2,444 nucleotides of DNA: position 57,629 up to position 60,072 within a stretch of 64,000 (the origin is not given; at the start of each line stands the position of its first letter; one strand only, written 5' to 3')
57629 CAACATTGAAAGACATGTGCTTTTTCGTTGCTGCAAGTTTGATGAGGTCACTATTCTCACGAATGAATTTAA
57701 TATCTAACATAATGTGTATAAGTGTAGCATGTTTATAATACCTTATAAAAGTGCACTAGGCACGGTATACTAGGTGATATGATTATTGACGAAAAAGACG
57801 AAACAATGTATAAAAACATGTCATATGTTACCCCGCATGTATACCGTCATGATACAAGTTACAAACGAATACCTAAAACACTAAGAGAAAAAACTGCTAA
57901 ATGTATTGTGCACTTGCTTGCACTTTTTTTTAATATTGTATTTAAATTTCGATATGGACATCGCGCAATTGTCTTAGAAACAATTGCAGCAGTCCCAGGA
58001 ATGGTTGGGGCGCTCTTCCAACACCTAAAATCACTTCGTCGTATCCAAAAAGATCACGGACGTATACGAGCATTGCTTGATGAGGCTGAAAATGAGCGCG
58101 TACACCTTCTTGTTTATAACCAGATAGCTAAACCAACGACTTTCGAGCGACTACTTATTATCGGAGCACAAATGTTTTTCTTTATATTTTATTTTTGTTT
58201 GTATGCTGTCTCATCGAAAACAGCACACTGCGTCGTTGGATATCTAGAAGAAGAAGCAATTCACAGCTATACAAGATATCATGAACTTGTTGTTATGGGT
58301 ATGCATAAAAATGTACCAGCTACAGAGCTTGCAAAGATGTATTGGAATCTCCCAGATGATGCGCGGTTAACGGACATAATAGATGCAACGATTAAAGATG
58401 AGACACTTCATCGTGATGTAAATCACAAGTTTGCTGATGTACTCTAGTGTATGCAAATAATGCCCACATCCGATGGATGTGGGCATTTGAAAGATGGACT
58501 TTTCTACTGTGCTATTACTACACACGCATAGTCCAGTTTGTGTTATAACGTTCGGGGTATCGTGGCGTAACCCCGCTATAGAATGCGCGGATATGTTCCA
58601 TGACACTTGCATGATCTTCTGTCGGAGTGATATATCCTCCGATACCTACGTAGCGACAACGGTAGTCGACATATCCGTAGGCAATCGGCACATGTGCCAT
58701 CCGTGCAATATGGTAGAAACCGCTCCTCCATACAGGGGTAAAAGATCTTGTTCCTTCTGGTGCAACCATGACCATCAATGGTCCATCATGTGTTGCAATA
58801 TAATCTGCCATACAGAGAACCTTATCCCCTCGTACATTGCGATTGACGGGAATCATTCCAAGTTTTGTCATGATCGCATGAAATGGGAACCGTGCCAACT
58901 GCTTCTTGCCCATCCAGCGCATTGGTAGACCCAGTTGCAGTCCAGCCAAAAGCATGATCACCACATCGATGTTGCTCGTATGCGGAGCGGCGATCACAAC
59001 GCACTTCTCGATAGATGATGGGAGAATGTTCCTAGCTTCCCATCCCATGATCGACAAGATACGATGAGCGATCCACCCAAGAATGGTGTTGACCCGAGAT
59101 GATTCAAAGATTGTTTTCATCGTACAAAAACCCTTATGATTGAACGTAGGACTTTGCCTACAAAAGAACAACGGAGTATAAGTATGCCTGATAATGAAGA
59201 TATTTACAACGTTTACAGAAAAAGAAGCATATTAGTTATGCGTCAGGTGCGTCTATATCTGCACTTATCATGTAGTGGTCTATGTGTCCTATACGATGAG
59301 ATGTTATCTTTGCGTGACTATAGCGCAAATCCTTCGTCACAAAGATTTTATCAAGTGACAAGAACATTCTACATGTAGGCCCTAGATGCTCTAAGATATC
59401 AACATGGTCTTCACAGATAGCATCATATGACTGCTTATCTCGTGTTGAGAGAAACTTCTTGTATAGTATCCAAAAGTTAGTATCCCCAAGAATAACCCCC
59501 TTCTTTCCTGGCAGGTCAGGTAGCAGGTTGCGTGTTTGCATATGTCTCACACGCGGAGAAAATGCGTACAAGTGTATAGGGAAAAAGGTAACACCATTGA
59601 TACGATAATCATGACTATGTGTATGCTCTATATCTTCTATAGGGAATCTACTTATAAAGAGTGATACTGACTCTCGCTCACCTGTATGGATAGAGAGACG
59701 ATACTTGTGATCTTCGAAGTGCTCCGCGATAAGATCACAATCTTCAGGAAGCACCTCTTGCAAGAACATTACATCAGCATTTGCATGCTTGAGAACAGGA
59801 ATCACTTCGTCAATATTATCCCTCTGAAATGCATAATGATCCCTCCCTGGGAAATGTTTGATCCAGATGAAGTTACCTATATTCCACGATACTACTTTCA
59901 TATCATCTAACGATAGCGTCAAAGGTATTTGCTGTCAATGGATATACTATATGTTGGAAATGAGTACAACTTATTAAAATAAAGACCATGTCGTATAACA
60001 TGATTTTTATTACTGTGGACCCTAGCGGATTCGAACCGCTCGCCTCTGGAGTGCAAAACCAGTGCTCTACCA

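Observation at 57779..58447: Alternative oxidase (AOX) in an otherwise reduced, AT-rich genome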

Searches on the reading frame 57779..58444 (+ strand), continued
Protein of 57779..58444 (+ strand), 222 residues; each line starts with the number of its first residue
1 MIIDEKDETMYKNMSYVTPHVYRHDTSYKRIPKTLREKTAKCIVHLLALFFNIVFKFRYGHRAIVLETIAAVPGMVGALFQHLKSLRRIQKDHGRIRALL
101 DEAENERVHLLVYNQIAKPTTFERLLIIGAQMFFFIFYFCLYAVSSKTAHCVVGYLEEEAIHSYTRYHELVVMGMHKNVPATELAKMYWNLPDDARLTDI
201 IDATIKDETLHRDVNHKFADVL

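Call 23: find_encoding_contigs(protein=P0003, flank=10000, max_places=2)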
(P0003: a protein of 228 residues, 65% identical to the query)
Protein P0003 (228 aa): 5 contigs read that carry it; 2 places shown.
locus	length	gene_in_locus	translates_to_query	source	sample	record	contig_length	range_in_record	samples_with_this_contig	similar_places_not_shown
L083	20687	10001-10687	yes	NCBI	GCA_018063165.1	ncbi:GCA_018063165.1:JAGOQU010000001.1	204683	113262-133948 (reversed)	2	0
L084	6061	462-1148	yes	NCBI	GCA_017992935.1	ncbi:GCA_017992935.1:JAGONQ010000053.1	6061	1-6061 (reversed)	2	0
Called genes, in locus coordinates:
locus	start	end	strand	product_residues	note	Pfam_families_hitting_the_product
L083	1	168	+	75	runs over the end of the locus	-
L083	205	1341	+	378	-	PF00413:Peptidase_M10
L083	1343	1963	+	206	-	-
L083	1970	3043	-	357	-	PF11141:DUF2914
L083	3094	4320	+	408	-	PF07690:MFS_1, PF00083:Sugar_tr, PF07690:MFS_1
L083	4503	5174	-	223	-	PF01471:PG_binding_1, PF16656:Pur_ac_phosph_N (faint)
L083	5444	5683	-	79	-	PF04304:DUF454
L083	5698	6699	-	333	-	PF05496:RuvB_N (weak), PF13177:DNA_pol3_delta2 (weak), PF13245:AAA_19 (faint), PF13401:AAA_22 (faint), PF00004:AAA, PF13177:DNA_pol3_delta2, PF22608:DNAX_ATPase_lid (weak)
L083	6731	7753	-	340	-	PF01207:Dus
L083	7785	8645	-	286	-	-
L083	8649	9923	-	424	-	PF02403:Seryl_tRNA_N, PF00587:tRNA-synt_2b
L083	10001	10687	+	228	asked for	PF01786:AOX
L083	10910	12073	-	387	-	PF01471:PG_binding_1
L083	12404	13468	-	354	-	PF08378:NERD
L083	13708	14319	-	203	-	PF03848:TehB (faint), PF08241:Methyltransf_11 (weak), PF08242:Methyltransf_12 (weak), PF13649:Methyltransf_25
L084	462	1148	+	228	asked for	PF01786:AOX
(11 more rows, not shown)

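Call 24: find_encoding_contigs(protein=P0114, flank=10000, max_places=2)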
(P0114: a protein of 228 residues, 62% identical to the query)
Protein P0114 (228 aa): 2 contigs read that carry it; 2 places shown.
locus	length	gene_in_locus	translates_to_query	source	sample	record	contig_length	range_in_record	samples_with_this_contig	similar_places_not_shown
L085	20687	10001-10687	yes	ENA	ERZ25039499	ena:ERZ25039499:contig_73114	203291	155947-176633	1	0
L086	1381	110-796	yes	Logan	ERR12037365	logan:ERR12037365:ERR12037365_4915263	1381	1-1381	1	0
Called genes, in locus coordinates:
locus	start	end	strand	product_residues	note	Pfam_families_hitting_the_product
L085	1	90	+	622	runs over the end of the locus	PF00122:E1-E2_ATPase, PF00702:Hydrolase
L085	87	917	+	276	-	PF00188:CAP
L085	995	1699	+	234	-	-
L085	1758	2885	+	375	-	PF00413:Peptidase_M10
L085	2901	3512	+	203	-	-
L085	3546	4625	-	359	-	PF11141:DUF2914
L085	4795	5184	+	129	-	PF00173:Cyt-b5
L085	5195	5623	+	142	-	-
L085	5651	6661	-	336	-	PF05496:RuvB_N, PF13177:DNA_pol3_delta2, PF13604:AAA_30 (faint), PF13173:AAA_14 (faint), PF13401:AAA_22 (faint), PF00004:AAA, PF13177:DNA_pol3_delta2, PF22608:DNAX_ATPase_lid (weak)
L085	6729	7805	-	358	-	PF01207:Dus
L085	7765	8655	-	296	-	-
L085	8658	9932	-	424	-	PF02403:Seryl_tRNA_N, PF00587:tRNA-synt_2b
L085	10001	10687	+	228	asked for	PF01786:AOX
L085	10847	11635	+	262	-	-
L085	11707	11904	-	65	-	-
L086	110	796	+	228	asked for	PF01786:AOX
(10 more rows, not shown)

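Call 25: find_encoding_contigs(protein=P0099, flank=10000, max_places=2)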
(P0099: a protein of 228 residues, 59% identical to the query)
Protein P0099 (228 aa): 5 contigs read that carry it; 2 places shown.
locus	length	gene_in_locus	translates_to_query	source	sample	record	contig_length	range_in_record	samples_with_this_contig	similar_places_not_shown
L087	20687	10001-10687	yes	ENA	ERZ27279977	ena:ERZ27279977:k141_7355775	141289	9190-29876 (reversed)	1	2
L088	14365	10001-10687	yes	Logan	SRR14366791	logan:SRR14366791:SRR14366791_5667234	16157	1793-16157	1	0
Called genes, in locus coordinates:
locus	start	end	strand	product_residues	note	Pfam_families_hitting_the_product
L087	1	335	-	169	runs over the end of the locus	-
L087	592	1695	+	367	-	PF16656:Pur_ac_phosph_N (faint), PF25059:FN3_DSCAM-DSCAML_C (faint), PF16655:PhoD_N (faint)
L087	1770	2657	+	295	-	PF00413:Peptidase_M10 (weak)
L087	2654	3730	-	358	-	PF11141:DUF2914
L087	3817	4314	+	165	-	PF00173:Cyt-b5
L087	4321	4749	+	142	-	-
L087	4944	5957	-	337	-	PF05496:RuvB_N, PF06068:TIP49 (faint), PF13177:DNA_pol3_delta2, PF00004:AAA, PF13401:AAA_22 (faint), PF13177:DNA_pol3_delta2, PF22608:DNAX_ATPase_lid (weak)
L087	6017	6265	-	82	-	-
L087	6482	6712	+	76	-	-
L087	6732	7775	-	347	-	PF01207:Dus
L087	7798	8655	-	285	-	-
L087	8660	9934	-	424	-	PF02403:Seryl_tRNA_N, PF00587:tRNA-synt_2b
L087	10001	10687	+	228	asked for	PF01786:AOX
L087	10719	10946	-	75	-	-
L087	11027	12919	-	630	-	PF05226:CHASE2, PF00211:Guanylate_cyc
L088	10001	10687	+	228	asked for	PF01786:AOX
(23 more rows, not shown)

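Call 26: find_encoding_contigs(protein=P0042, flank=10000, max_places=2)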
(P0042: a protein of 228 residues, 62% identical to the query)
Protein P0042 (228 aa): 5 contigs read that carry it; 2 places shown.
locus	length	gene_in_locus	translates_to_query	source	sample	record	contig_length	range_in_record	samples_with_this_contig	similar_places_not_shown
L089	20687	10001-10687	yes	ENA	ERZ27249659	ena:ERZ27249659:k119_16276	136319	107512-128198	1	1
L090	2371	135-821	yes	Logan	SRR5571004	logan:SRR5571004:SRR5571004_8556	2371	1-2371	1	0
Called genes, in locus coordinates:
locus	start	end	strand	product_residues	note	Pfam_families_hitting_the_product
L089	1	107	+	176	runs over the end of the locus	PF04173:DoxD (weak), PF07681:DoxX (faint)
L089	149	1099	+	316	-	PF00413:Peptidase_M10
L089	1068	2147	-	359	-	PF11141:DUF2914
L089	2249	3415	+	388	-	PF07690:MFS_1, PF00083:Sugar_tr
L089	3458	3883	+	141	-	-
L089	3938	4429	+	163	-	-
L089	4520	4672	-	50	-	PF18919:DUF5670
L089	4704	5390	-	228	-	PF01471:PG_binding_1 (faint), PF16656:Pur_ac_phosph_N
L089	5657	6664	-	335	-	PF05496:RuvB_N, PF13177:DNA_pol3_delta2, PF13245:AAA_19 (faint), PF13401:AAA_22 (faint), PF00004:AAA, PF13238:AAA_18 (weak), PF13177:DNA_pol3_delta2, PF22608:DNAX_ATPase_lid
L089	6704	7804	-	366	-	PF01207:Dus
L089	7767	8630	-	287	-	-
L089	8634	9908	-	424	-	PF02403:Seryl_tRNA_N, PF00587:tRNA-synt_2b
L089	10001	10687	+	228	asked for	PF01786:AOX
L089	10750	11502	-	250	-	PF01909:NTP_transf_2 (weak), PF13427:AadA_C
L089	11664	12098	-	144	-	-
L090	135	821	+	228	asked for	PF01786:AOX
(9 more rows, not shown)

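Call 54: predict_structure(alignment_id=A1)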
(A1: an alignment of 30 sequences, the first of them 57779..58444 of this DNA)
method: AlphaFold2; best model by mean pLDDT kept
length: 222 residues; sequences in the alignment: 30
mean_pLDDT: 80.7   pTM: 0.78
mean pLDDT of the five models: 80.7, 77.1, 75.7, 75.3, 69.5
residues with pLDDT >= 90: 40; 70-90: 144; 50-70: 35; < 50: 3
segments of 3 or more residues with pLDDT < 50: 1-3
pLDDT, mean of each block of 10 residues (from residue 1): 52 57 69 86 86 74 73 78 67 77 85 83 83 87 86 89 89 91 93 95 91 86 62
secondary structure, 60 per line:
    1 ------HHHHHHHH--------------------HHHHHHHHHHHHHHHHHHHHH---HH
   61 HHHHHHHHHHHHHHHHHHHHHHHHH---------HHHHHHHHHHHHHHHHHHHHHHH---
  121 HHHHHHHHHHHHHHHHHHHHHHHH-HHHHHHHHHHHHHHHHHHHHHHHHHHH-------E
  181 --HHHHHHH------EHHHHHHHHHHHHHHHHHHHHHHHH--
elements in order: H7-14 H35-55 H59-85 H95-117 H121-144 H146-172 H183-189 H197-220

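Call 57: fold_search(model_id=the predicted structure, library=pdb)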
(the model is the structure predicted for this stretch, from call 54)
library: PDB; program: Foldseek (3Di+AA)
matches with E <= 10: 317; with E <= 0.001: 14
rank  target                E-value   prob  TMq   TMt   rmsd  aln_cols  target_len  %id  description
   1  5zdp_D                2.7e-11  1.00  0.79  0.67   2.2       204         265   37  Crystal structure of cyanide-insensitive alternative oxidase from Trypanosoma brucei with ferulenol (released 2019-02-27)
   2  9kun_B                5.6e-11  1.00  0.80  0.67   2.2       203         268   36  Crystal structure of ligand-free trypanosome alternative oxidase (released 2025-09-10)
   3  3vv9_A                6.4e-11  1.00  0.79  0.66   2.2       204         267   37  Crystal structure of cyanide-insensitive alternative oxidase from Trypanosoma brucei (released 2013-03-13)
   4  3w54_D                1.4e-10  1.00  0.79  0.68   2.2       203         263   36  Crystal structure of cyanide-insensitive alternative oxidase from Trypanosoma brucei with colletochlorin B (released 2013-03-13)
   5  3vva_B                1.5e-10  1.00  0.79  0.67   7.1       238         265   32  Crystal structure of cyanide-insensitive alternative oxidase from Trypanosoma brucei with ascofuranone derivative (released 2013-03-13)
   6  3w54_A                1.8e-10  1.00  0.79  0.67   2.2       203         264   36  Crystal structure of cyanide-insensitive alternative oxidase from Trypanosoma brucei with colletochlorin B (released 2013-03-13)
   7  9kun_D                1.9e-10  1.00  0.78  0.65   2.2       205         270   36  Crystal structure of ligand-free trypanosome alternative oxidase (released 2025-09-10)
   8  9m2a_A                2.1e-10  1.00  0.79  0.67   2.1       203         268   36  The crystal structure of the trypanosome alternative oxidase complexed with a trypanocidal phosphonium derivative (com (released 2025-09-10)
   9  3vv9_B                2.6e-10  1.00  0.78  0.66   5.6       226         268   34  Crystal structure of cyanide-insensitive alternative oxidase from Trypanosoma brucei (released 2013-03-13)
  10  3vv9_C                3.2e-10  1.00  0.80  0.67   2.2       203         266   36  Crystal structure of cyanide-insensitive alternative oxidase from Trypanosoma brucei (released 2013-03-13)
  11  3vva_C                3.6e-10  1.00  0.78  0.66   2.5       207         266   37  Crystal structure of cyanide-insensitive alternative oxidase from Trypanosoma brucei with ascofuranone derivative (released 2013-03-13)
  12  3vva_A                4.2e-10  1.00  0.79  0.67   2.2       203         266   36  Crystal structure of cyanide-insensitive alternative oxidase from Trypanosoma brucei with ascofuranone derivative (released 2013-03-13)
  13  9m2a_C                5.0e-10  1.00  0.79  0.65   2.5       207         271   37  The crystal structure of the trypanosome alternative oxidase complexed with a trypanocidal phosphonium derivative (com (released 2025-09-10)
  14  9m2a_D                1.2e-09  1.00  0.79  0.65   2.4       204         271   37  The crystal structure of the trypanosome alternative oxidase complexed with a trypanocidal phosphonium derivative (com (released 2025-09-10)
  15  4qtn_A                5.1e-01  0.14  0.18  0.18  20.2       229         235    8  Crystal structure of the Vitamin B3 transporter PnuC (released 2014-10-08)
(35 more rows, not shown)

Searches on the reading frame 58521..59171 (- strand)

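Call 3: search_protein_families(library=pfam, proteins=[window:58521-59171:-], max_evalue=0.01)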
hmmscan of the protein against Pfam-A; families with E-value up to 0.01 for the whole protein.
window:58521-59171:- (217 aa): 1 family
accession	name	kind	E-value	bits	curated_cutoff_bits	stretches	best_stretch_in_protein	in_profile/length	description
PF01553.26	Acyltransferase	-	2.7e-12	47.1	23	1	56-163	14-126/132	Acyltransferase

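Call 4: search_protein_families(library=ncbifam, proteins=[window:58521-59171:-], max_evalue=0.01)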
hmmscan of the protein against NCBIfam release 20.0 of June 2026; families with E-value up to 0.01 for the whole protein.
window:58521-59171:- (217 aa): 1 family
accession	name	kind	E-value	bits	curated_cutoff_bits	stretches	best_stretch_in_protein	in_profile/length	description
TIGR00530.1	AGP_acyltrn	subfamily_domain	3.1e-13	49.6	102.95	1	54-163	12-124/130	1-acylglycerol-3-phosphate O-acyltransferase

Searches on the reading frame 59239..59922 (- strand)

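Call 3: search_protein_families(library=pfam, proteins=[window:59239-59922:-], max_evalue=0.01)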
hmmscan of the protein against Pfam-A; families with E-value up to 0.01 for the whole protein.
window:59239-59922:- (228 aa): 1 family
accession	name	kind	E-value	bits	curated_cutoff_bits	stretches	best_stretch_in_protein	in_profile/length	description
PF03372.29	Exo_endo_phos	-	1.7e-07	31.7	24.5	1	11-202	1-209/225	Endonuclease/Exonuclease/phosphatase family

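Call 4: search_protein_families(library=ncbifam, proteins=[window:59239-59922:-], max_evalue=0.01)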
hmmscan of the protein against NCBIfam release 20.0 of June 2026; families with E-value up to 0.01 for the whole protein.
window:59239-59922:- (228 aa): 0 families
